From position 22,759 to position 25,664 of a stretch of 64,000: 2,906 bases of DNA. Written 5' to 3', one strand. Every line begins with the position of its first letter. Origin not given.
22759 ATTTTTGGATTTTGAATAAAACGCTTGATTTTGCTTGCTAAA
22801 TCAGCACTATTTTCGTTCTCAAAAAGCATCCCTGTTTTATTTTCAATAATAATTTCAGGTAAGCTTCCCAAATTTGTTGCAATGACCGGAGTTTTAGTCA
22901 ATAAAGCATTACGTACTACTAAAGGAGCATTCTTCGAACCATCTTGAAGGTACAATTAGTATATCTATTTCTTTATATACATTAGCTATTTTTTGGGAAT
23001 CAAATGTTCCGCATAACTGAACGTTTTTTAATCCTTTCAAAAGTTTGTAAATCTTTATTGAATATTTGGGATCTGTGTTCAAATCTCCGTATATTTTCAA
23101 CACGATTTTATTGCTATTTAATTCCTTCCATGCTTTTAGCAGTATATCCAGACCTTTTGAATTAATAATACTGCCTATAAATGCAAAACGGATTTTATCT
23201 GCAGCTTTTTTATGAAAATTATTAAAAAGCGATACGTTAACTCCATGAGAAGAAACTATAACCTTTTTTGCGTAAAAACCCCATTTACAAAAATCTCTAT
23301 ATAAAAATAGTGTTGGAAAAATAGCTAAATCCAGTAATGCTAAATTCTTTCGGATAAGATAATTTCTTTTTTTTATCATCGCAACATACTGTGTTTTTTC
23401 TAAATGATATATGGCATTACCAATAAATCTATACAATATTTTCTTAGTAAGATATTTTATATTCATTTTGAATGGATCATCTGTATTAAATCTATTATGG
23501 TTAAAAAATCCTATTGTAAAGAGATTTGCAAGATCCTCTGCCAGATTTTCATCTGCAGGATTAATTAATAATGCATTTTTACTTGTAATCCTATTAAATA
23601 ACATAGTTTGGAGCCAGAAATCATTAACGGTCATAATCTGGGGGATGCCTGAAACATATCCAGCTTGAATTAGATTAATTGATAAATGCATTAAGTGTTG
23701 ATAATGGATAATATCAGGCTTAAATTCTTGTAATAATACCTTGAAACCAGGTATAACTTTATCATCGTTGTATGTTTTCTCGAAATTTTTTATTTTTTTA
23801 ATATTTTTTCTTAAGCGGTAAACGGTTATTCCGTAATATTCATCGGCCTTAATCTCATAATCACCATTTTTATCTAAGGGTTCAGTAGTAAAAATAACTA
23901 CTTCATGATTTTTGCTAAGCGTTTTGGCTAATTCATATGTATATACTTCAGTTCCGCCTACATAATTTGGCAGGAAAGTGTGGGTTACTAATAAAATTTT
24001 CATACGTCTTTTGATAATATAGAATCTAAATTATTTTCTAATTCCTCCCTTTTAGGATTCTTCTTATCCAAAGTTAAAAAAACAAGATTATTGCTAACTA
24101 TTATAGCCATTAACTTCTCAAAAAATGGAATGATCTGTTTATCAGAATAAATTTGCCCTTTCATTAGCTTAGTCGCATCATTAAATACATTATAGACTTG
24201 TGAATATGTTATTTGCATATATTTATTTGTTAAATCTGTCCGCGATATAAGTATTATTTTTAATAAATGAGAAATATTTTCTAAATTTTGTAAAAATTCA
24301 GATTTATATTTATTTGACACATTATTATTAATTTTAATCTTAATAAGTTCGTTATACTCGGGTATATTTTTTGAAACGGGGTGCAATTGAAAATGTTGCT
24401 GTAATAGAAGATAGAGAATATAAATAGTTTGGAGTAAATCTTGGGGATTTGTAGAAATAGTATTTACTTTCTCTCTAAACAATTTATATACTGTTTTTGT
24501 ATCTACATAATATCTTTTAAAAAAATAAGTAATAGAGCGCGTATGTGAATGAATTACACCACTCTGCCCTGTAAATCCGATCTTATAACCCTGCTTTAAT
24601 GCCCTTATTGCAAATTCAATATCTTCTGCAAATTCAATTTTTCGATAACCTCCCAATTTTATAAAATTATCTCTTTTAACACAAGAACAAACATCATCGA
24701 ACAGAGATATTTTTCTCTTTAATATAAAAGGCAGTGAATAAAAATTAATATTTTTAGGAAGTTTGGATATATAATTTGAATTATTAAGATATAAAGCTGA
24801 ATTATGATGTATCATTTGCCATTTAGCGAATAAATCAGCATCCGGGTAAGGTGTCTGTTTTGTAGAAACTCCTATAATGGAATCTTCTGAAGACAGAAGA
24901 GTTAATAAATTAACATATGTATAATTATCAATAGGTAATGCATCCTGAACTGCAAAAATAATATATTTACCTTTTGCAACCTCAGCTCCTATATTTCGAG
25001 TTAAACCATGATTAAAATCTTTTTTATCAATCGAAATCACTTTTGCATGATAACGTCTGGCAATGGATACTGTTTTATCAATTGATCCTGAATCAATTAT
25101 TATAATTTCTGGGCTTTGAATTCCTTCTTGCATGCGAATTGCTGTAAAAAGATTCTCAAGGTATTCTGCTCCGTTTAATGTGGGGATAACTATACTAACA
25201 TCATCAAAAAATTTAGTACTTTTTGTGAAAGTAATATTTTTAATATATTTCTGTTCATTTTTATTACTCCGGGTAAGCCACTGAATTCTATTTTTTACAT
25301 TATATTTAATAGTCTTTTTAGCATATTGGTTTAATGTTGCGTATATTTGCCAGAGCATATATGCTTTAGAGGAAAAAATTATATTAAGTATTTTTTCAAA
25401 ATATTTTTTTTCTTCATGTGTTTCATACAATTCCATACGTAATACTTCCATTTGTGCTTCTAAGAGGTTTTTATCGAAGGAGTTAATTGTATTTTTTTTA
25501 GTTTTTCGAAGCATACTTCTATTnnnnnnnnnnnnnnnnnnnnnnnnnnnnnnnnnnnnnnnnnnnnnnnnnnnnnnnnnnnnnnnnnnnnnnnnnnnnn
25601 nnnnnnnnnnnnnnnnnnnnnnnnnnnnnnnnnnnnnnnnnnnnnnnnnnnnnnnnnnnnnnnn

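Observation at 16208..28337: WsaE-like methyltransferase-coiled-coil-GT2-GT2 fusion with Wzm/Wzt and Wzy_C proteins: an ABC-transporter-dependent protein O-glycosylation (S-layer-glycosylation-like) system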

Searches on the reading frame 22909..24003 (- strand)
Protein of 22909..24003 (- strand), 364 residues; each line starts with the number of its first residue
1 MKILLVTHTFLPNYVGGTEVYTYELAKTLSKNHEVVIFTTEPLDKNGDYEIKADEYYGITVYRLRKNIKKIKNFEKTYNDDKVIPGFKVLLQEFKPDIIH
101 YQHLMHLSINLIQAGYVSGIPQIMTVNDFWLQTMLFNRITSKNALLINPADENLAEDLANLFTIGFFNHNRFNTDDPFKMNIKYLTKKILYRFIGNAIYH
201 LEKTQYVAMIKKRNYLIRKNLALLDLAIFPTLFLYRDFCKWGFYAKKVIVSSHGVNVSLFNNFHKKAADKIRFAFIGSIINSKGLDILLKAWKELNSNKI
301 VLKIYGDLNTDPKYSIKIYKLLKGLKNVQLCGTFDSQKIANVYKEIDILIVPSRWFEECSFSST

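Call 3: search_protein_families(library=pfam, proteins=[window:22909-24003:-], max_evalue=0.01)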
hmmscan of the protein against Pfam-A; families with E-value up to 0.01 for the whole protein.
window:22909-24003:- (364 aa): 5 families
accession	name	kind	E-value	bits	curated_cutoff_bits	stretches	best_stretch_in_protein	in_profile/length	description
PF13439.12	Glyco_transf_4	-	1.9e-14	54.5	28.5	1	15-131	1-108/170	Glycosyltransferase Family 4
PF13692.12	Glyco_trans_1_4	-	1.6e-10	41.8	27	1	272-357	3-87/142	Glycosyl transferases group 1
PF00534.26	Glycos_transf_1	-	4.1e-10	39.9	26.4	1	264-357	9-103/172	Glycosyl transferases group 1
PF13579.12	Glyco_trans_4_4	-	4.8e-07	30.7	29.7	1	16-133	1-108/158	Glycosyl transferase 4-like domain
PF13477.12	Glyco_trans_4_2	-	7.1e-05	23.4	23.4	1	18-104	9-83/139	Glycosyl transferase 4-like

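Call 13: search_protein_families(library=ncbifam, proteins=[window:22909-24003:-], max_evalue=0.001)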
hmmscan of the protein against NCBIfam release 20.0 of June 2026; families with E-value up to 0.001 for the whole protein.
window:22909-24003:- (364 aa): 4 families
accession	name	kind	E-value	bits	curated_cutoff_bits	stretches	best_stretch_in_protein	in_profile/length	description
TIGR04063.1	stp3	hypoth_equivalog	3.6e-09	36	442.05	1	235-353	169-297/397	TIGR04063 family PEP-CTERM/XrtA system glycosyltransferase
TIGR02095.1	glgA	subfamily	7.1e-06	24.9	328.45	1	268-359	292-381/477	glycogen/starch synthase, ADP-glucose type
NF041010.1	glycosy_Agl16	equivalog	8.2e-06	24.9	575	0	1-65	1-65/352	glycosylation protein Agl16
NF046085.1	XrtY_assoc_Gly1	equivalog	1.4e-05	24.2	400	1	179-353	147-292/387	XrtY-associated glycosyltransferase XYAG1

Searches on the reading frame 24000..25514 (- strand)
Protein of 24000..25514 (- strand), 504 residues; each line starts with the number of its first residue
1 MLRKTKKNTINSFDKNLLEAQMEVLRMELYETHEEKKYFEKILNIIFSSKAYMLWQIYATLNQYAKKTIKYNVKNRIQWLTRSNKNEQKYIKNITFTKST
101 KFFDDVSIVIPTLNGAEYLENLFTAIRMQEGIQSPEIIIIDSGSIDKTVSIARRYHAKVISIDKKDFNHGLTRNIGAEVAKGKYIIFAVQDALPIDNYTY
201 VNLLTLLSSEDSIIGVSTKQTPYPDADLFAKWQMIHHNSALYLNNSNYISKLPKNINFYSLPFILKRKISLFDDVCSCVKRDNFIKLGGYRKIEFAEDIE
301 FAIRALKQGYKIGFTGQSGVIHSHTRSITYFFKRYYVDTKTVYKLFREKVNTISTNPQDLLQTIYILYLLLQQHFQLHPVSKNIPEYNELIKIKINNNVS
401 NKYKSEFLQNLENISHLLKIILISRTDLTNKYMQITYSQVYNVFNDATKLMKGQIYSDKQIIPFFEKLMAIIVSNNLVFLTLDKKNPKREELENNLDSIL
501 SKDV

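Call 3: search_protein_families(library=pfam, proteins=[window:24000-25514:-], max_evalue=0.01)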
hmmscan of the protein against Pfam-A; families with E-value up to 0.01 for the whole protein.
window:24000-25514:- (504 aa): 4 families
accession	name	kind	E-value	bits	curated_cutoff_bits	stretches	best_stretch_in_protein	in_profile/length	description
PF00535.33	Glycos_transf_2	-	2.7e-16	60.4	23.3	1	107-239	1-132/168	Glycosyl transferase family 2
PF10111.15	Glyco_tranf_2_2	-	2.8e-06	27.5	27.3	1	107-368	1-250/276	Glycosyltransferase like family 2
PF13632.12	Glyco_trans_2_3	-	0.0054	17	27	0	276-335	76-136/198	Glycosyl transferase family group 2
PF00334.24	NDK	-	0.0076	16.6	27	0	27-53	45-71/135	Nucleoside diphosphate kinase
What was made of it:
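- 24000..25514 (-): GT2 glycosyltransferase (504 aa) with a short N-terminal helical segment ending in '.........' (aa 1-58, nt 25341-25514). Pfam GT2 at aa 107-239 (call 3).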

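Call 13: search_protein_families(library=ncbifam, proteins=[window:24000-25514:-], max_evalue=0.001)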
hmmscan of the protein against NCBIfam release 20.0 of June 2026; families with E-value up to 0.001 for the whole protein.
window:24000-25514:- (504 aa): 8 families
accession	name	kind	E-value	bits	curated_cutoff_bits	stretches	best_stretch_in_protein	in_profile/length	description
TIGR04283.1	glyco_like_mftF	equivalog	1.2e-18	67.6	182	1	106-314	1-177/221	TIGR04283 family arsenosugar biosynthesis glycosyltransferase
NF041875.1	EPS_EpsD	equivalog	2.9e-16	59.8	370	1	106-377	1-263/325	exopolysaccharide biosynthesis glycosyltransferase EpsD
TIGR03965.1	mycofact_glyco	equivalog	4.2e-15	55.6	280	2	101-195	72-168/467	mycofactocin biosynthesis glycosyltransferase MftF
NF007482.0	PRK10073.1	equivalog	9.2e-15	54.5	423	1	104-211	6-114/334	glycosyltransferase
NF045692.1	OglycostaseCruG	equivalog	4.9e-10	38.9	600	1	98-157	35-93/386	2'-O-glycosyltransferase CruG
NF010496.0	PRK13915.1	equivalog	1.5e-09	37.3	262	1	78-164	7-93/307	glucosyl-3-phosphoglycerate synthase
NF038302.1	EPS_HpsE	equivalog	6.3e-09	35.2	300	1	105-198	2-103/307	hormogonium polysaccharide biosynthesis glycosyltransferase HpsE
TIGR04182.1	glyco_TIGR04182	equivalog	1.5e-05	24.6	325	1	105-166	1-59/293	S-layer glycoprotein N-glycosyltransferase AglJ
